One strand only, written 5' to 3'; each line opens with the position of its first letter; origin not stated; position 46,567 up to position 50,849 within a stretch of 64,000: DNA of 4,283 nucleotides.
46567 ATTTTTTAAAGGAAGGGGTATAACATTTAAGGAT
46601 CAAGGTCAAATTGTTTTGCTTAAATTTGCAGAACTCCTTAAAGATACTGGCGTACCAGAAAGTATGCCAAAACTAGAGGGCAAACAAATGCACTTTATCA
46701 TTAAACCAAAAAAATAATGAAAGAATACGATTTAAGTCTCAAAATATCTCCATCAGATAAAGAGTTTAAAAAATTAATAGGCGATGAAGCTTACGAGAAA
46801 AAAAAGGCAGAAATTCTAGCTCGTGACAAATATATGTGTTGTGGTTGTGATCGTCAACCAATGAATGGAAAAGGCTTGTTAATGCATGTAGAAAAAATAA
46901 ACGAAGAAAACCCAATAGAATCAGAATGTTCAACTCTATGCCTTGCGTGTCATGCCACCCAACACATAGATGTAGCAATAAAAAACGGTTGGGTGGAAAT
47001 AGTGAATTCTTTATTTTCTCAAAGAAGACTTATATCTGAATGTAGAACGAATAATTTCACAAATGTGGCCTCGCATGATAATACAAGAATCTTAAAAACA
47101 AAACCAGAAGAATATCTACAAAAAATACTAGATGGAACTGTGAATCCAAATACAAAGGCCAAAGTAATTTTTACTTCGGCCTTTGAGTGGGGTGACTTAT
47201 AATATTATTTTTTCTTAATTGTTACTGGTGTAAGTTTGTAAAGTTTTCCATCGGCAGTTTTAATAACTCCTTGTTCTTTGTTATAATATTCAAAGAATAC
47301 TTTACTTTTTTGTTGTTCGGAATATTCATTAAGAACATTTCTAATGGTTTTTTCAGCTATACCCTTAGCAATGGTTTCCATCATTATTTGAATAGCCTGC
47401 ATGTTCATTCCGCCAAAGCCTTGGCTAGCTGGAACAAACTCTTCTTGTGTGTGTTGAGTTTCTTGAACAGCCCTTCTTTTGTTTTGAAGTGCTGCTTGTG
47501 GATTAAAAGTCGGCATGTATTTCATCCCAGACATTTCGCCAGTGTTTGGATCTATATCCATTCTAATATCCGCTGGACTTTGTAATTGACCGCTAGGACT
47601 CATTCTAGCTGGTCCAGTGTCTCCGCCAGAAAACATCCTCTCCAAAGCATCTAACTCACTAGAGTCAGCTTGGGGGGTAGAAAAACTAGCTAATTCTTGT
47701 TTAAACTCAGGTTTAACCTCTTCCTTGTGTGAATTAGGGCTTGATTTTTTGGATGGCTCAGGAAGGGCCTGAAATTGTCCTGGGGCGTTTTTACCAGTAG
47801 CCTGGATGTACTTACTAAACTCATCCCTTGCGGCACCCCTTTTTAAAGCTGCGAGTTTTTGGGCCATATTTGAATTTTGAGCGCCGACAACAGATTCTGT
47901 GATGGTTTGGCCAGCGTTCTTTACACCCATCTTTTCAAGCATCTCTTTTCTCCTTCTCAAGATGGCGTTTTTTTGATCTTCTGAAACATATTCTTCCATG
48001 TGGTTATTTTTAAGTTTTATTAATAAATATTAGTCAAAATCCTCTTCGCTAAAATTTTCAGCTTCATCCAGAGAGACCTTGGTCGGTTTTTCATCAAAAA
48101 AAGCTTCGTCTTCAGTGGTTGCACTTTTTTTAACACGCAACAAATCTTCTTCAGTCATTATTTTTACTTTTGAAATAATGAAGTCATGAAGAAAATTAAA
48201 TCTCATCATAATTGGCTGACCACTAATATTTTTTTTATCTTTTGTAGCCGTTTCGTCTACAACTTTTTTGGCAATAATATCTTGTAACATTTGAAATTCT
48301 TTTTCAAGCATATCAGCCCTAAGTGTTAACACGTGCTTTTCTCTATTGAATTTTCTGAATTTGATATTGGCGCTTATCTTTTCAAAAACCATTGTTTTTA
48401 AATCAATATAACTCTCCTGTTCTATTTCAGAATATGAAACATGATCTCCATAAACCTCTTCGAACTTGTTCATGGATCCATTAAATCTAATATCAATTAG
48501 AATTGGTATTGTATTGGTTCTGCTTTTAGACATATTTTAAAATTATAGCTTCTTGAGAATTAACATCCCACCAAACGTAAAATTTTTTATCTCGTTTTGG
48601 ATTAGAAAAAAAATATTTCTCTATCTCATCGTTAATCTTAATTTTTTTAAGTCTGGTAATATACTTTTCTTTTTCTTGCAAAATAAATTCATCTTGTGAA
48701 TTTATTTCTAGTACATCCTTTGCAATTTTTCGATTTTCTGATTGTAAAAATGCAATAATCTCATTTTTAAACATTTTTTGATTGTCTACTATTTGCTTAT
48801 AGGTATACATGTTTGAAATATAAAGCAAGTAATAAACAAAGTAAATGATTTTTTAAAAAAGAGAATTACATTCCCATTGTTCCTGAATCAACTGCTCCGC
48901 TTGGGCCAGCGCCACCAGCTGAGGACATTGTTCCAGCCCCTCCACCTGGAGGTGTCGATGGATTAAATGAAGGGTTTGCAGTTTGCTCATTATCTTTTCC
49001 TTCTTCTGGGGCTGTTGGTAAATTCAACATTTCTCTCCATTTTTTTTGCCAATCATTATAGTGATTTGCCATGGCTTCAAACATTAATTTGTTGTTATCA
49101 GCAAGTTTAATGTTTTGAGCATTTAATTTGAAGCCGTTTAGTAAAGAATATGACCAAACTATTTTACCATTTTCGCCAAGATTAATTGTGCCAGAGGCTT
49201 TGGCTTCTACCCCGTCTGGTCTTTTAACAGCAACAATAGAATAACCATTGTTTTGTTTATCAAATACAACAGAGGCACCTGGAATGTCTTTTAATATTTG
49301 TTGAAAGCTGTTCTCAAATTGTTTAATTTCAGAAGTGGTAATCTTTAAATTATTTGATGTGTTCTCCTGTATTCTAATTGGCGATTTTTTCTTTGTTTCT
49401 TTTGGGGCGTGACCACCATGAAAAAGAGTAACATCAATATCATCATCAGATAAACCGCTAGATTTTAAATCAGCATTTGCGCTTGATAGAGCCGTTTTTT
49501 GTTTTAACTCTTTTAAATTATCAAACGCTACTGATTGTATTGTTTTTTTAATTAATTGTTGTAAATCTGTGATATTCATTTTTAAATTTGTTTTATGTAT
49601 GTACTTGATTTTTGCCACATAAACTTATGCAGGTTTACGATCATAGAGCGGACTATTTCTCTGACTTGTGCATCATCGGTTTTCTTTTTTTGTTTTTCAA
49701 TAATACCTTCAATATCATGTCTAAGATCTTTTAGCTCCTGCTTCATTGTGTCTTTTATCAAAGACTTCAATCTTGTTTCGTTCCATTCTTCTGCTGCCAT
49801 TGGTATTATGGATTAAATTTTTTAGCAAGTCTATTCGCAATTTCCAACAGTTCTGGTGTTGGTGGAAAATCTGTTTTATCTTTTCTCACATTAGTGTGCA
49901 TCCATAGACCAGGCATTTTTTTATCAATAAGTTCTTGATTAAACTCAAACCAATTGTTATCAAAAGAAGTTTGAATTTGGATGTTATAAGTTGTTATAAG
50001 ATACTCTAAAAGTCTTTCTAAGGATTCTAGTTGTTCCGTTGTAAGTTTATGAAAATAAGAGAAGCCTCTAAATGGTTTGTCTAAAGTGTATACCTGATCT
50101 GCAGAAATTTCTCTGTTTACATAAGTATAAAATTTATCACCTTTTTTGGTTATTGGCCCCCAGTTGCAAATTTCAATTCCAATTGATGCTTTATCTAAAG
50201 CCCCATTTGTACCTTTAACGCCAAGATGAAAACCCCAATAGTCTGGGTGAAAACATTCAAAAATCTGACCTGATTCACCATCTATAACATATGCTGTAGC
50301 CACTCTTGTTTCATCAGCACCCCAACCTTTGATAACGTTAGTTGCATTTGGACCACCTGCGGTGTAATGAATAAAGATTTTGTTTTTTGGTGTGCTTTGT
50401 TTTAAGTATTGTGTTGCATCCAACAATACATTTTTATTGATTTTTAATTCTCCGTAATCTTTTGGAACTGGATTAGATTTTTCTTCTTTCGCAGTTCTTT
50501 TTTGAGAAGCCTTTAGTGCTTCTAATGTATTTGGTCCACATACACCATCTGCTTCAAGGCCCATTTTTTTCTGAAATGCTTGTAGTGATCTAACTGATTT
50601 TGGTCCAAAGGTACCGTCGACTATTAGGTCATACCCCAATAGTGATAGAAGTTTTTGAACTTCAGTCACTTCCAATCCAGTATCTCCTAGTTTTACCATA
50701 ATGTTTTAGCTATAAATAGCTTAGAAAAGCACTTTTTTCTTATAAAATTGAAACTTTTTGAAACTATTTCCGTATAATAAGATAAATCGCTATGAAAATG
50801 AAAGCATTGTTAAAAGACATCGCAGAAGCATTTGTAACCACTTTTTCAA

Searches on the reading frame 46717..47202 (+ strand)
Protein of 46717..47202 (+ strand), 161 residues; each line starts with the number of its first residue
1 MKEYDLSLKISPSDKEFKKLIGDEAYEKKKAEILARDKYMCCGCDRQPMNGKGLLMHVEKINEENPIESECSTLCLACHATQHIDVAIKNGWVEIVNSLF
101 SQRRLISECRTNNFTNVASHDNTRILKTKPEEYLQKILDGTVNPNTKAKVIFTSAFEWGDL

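Call 87: search_protein_families(library=pfam, proteins=[window:46717-47202:+], max_evalue=0.001)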
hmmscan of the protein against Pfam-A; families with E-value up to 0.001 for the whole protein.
window:46717-47202:+ (161 aa): 1 family
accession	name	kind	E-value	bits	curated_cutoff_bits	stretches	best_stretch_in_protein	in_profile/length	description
PF17179.9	Fer4_22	-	7.5e-05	24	27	0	70-135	7-63/95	4Fe-4S dicluster domain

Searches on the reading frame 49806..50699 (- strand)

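Call 10: search_protein_families(library=phrogs, proteins=[window:49806-50699:-], max_evalue=0.001)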
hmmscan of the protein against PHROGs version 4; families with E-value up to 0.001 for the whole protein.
window:49806-50699:- (297 aa): 11 families
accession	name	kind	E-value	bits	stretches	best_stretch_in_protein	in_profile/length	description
phrog_1493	-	lysis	6.7e-24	85.8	2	5-82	244-328/394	endolysin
phrog_2649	-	lysis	3e-18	67.6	1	2-84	175-249/261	endolysin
phrog_1224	-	head and packaging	3.6e-13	50.5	1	2-69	4-71/438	endolysin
phrog_1794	-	lysis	1e-11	45.9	1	87-244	35-167/336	amidase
phrog_17214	-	lysis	1.3e-07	32.6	1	3-69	246-319/322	endolysin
phrog_9611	-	lysis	1.3e-05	25.9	1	105-180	23-103/246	endolysin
phrog_6707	-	lysis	2.5e-05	24.3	1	24-75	204-255/311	endolysin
phrog_1512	-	lysis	8.5e-05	23.7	1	5-128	180-289/314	endolysin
phrog_833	-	lysis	9.9e-05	23.1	1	100-179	25-101/294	endolysin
phrog_16428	-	lysis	0.00021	21.1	1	24-63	480-519/520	endolysin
phrog_7698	-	lysis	0.00083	20.2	0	91-179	10-93/316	endolysin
